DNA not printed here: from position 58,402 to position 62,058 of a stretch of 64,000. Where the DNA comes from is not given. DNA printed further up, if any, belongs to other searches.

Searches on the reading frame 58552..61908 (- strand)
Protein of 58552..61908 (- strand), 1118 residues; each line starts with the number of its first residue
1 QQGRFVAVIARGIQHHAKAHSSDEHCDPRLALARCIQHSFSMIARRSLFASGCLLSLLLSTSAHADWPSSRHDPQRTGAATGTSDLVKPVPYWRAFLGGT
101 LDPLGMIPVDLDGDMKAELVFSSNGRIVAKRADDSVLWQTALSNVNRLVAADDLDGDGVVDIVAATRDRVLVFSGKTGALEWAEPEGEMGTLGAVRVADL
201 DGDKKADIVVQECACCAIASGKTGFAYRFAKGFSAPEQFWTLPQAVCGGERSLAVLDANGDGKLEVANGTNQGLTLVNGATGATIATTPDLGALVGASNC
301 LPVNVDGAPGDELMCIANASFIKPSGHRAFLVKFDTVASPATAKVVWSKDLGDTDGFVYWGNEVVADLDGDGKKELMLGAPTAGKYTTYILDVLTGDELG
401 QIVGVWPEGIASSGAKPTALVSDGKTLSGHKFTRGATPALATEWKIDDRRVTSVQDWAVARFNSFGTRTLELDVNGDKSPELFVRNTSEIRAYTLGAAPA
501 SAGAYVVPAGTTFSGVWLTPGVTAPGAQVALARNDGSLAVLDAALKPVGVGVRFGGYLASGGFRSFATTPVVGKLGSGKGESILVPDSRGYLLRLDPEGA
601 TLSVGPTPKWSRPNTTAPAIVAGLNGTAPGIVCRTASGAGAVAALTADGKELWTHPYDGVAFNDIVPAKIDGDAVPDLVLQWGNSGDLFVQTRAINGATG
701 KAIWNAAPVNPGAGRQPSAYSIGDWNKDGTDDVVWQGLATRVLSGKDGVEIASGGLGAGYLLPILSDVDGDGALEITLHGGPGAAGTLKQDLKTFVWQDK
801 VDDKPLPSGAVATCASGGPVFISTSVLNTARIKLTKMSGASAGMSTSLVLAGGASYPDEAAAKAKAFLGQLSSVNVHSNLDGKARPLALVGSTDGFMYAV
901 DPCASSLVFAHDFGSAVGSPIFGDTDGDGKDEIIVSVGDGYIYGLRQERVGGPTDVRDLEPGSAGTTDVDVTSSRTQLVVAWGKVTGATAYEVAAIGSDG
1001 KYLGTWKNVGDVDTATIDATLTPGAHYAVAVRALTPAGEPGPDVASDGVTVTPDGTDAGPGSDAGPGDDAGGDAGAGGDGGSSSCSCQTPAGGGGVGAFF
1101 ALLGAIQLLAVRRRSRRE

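Call 56: search_protein_families(library=pfam, proteins=[window:58552-61908:-], max_evalue=0.0001)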
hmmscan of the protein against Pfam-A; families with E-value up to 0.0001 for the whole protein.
window:58552-61908:- (1118 aa): 5 families
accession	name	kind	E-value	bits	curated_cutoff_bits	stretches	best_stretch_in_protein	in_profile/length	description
PF13517.12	FG-GAP_3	-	4.8e-23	82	26.9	1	153-210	1-61/61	FG-GAP-like repeat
PF01839.29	FG-GAP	-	5.2e-15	55.4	22.1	0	364-385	6-31/37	FG-GAP repeat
PF25292.1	Beta-prop_CGLA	-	4.4e-12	46.5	26.8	0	124-183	8-68/316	Lambda-carrageenase beta-propeller domain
PF16743.10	PliI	-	4.8e-06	26.7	27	0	190-212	57-79/123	Periplasmic lysozyme inhibitor of I-type lysozyme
PF23727.1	Beta-prop_FAM234A_B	-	7.7e-06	25.1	26.4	0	132-224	60-164/467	FAM234A/B beta-propeller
